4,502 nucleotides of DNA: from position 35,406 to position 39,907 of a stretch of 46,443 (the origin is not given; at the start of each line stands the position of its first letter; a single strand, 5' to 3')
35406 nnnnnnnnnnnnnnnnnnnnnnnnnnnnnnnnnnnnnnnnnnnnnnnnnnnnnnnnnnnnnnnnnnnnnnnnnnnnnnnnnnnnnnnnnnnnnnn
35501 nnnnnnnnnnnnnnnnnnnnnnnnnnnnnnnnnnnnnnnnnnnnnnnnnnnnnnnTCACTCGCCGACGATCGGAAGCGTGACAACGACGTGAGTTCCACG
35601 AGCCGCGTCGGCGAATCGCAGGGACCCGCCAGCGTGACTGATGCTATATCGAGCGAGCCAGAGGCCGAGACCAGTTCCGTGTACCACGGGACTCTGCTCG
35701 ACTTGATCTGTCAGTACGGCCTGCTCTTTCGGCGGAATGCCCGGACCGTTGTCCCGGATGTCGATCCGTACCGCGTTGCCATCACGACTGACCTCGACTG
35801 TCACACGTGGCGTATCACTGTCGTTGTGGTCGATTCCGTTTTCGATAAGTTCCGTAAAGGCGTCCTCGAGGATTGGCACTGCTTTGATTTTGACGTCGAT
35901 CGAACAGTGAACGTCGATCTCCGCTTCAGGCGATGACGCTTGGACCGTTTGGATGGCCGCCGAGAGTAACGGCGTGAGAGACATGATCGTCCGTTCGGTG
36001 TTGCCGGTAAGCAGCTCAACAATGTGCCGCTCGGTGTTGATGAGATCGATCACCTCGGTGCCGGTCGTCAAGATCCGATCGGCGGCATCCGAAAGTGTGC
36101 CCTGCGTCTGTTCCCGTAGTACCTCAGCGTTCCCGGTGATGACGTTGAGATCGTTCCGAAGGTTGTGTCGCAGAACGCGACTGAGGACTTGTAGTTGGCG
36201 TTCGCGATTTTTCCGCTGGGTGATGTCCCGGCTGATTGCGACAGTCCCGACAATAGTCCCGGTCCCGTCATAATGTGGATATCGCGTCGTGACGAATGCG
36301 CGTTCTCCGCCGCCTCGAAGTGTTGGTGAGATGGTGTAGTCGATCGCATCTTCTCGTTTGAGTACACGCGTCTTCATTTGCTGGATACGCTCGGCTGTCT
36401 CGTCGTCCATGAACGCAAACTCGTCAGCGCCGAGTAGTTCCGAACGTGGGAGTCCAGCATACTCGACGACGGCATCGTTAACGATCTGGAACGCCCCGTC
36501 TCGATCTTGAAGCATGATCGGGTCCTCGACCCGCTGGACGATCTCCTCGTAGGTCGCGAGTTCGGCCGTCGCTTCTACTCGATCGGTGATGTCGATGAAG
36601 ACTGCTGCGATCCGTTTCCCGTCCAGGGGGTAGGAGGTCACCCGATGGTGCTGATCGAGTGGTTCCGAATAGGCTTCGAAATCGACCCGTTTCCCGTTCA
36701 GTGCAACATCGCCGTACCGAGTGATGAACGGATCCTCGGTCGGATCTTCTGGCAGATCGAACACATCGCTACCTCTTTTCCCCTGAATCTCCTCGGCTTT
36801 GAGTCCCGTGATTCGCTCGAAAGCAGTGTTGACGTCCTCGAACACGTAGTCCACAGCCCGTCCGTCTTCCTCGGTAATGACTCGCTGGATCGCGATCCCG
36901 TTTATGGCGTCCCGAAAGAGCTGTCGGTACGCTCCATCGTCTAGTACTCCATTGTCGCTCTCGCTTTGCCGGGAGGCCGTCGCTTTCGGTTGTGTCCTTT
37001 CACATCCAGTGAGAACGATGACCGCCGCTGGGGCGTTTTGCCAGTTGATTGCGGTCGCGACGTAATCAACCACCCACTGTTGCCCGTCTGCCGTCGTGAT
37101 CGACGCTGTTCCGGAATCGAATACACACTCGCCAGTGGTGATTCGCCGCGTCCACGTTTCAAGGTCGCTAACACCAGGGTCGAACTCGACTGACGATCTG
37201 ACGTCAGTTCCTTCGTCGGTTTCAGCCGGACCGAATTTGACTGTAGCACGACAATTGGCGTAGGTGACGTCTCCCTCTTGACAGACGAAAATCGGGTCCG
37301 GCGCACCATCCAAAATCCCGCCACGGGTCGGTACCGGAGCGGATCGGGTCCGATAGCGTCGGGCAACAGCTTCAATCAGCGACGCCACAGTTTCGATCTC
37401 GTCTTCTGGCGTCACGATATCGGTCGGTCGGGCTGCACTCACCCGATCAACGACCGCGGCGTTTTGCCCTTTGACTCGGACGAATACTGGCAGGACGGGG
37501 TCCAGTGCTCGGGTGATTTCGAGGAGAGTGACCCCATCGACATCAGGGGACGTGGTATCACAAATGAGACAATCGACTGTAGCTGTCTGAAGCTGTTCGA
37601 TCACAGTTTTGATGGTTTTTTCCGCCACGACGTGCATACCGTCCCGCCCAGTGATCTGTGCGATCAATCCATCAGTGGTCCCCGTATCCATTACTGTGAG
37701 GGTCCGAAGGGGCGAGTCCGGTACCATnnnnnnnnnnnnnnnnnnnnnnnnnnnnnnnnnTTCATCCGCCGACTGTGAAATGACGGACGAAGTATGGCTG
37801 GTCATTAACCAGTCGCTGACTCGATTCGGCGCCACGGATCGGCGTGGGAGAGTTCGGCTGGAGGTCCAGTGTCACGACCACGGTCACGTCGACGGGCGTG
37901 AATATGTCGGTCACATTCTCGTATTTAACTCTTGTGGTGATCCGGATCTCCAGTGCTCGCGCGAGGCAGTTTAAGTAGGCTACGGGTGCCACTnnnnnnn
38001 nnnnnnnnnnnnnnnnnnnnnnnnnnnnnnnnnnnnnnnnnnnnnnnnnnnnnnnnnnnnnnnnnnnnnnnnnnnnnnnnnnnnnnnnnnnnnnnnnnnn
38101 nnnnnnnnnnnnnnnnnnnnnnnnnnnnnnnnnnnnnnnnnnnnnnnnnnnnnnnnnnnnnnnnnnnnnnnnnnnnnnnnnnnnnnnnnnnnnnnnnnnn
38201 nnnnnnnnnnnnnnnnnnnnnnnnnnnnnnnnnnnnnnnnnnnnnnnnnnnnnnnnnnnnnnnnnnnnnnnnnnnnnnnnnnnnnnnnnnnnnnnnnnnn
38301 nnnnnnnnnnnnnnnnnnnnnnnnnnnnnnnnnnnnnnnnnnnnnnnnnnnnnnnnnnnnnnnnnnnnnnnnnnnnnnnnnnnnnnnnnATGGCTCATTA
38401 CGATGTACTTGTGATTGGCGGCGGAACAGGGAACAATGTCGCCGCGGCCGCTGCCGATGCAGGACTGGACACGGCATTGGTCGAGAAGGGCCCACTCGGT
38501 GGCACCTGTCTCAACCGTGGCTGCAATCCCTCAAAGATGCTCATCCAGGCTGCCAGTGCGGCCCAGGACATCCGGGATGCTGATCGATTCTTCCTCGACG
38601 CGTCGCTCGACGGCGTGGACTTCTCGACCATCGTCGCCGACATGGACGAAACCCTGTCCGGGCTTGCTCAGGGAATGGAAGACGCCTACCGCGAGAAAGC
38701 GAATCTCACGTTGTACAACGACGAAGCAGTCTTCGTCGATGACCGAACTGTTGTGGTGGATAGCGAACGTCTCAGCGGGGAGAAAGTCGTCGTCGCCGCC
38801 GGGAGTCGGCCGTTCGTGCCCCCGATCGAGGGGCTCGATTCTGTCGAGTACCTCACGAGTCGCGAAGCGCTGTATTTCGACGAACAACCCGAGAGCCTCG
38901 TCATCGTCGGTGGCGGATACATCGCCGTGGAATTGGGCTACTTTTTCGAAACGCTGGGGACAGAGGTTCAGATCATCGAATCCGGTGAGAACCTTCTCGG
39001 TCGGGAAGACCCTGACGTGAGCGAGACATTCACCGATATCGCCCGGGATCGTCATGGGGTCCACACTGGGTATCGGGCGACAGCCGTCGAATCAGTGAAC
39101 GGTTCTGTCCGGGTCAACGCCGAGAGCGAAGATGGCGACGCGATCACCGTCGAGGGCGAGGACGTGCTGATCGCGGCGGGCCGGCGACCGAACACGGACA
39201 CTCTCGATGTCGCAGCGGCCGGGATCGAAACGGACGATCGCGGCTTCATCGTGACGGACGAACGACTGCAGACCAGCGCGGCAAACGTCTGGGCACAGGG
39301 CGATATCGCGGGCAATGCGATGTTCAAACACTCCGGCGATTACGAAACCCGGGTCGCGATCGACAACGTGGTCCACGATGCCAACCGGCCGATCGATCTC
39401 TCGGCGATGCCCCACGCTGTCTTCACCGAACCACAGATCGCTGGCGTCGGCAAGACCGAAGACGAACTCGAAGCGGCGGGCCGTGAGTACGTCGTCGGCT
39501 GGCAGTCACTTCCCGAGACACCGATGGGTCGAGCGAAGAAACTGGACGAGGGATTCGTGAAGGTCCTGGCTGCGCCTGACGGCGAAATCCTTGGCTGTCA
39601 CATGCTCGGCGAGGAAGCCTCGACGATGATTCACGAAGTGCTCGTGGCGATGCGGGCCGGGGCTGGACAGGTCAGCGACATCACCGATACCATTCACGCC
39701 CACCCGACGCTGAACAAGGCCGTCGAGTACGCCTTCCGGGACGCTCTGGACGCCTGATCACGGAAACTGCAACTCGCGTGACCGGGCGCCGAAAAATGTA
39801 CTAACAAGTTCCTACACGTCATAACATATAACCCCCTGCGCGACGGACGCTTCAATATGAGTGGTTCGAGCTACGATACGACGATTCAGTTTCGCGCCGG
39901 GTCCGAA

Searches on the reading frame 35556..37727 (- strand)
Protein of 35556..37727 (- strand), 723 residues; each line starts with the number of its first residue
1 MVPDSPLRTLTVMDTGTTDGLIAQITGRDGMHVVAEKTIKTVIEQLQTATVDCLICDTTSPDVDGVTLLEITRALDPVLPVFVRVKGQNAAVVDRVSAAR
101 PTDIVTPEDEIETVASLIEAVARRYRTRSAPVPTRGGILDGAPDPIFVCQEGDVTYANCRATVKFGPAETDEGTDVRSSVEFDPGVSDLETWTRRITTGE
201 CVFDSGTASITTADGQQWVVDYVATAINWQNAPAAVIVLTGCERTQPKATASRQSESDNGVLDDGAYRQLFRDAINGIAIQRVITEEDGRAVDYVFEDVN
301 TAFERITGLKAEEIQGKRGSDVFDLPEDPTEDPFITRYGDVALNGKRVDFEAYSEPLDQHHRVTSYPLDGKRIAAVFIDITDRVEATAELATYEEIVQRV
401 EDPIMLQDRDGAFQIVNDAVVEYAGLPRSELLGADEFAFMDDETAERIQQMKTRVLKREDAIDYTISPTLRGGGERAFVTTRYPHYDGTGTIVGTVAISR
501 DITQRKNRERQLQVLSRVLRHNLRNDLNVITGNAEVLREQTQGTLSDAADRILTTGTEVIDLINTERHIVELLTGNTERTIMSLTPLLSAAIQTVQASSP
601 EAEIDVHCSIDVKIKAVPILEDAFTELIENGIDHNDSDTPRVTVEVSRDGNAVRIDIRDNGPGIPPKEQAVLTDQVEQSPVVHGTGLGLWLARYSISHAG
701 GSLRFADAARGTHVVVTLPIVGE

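Call 9: search_protein_families(library=pfam, proteins=[window:35556-37727:-], max_evalue=0.01)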
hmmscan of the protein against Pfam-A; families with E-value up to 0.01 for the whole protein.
window:35556-37727:- (723 aa): 10 families
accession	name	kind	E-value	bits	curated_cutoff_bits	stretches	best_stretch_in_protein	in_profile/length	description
PF08448.16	PAS_4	-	4.2e-24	85.3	23.1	2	400-506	4-109/110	PAS fold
PF02518.31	HATPase_c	-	6.6e-18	65.6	26.4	1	620-720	6-109/111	Histidine kinase-, DNA gyrase B-, and HSP90-like ATPase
PF13426.13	PAS_9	-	6.3e-17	62.2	27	2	402-504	2-103/103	PAS domain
PF00989.32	PAS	-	5.2e-16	59.1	22.6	1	393-502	3-113/113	PAS fold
PF13188.13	PAS_8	-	6.3e-11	42.2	21.8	1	267-331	3-55/65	PAS domain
PF00072.30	Response_reg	-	1.5e-06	28.8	30.2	1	21-96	13-88/111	Response regulator receiver domain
PF13581.12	HATPase_c_2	-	1.1e-05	25.8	27.4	1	620-691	32-104/127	Histidine kinase-like ATPase domain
PF00512.31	HisKA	-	2.4e-05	24.8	26.9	1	515-564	5-55/66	His Kinase A (phospho-acceptor) domain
PF08447.18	PAS_3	-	0.0013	19.4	25.6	0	298-322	3-26/89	PAS fold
PF13589.12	HATPase_c_3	-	0.0072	16.8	25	0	621-668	4-49/137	Histidine kinase-, DNA gyrase B-, and HSP90-like ATPase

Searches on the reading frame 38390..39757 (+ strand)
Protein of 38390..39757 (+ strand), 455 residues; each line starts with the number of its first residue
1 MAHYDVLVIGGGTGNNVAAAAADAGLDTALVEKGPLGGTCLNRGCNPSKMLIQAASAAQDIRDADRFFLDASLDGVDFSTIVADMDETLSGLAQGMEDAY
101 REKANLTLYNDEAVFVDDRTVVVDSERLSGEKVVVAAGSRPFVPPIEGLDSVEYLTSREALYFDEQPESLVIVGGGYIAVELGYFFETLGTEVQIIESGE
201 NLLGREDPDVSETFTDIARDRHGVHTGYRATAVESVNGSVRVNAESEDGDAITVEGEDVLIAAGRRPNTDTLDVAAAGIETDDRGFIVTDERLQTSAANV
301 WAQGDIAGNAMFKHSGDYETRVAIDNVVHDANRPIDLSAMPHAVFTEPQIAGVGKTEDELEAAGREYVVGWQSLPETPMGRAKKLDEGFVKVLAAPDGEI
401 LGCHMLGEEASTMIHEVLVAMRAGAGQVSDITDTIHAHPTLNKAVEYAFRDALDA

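Call 9: search_protein_families(library=pfam, proteins=[window:38390-39757:+], max_evalue=0.01)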
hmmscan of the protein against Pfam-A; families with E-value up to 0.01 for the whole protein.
window:38390-39757:+ (455 aa): 9 families
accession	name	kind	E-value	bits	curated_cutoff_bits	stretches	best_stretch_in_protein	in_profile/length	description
PF07992.20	Pyr_redox_2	-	1.6e-55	189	26.1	1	4-310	1-281/291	Pyridine nucleotide-disulphide oxidoreductase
PF02852.28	Pyr_redox_dim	-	6e-26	91.2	25.3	1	340-447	1-108/110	Pyridine nucleotide-disulphide oxidoreductase, dimerisation domain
PF00070.33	Pyr_redox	-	2.1e-15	57.5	22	1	170-242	2-77/82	Pyridine nucleotide-disulphide oxidoreductase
PF13738.12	Pyr_redox_3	-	1.6e-10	41.2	30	1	120-300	115-301/305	Pyridine nucleotide-disulphide oxidoreductase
PF01134.28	GIDA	-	4.1e-06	26.5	22.1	1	5-139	1-150/391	Glucose inhibited division protein A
PF12831.13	FAD_oxidored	-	0.0002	21.2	27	1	5-49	1-47/416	FAD dependent oxidoreductase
PF00890.30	FAD_binding_2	-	0.00028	20.6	20.4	1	5-38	1-36/414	FAD binding domain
PF14452.12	Multi_ubiq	-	0.0019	18.8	24.5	0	114-141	3-30/69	Multiubiquitin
PF13434.12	Lys_Orn_oxgnase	-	0.0045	16.6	21.3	0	116-186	134-207/339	L-lysine 6-monooxygenase/L-ornithine 5-monooxygenase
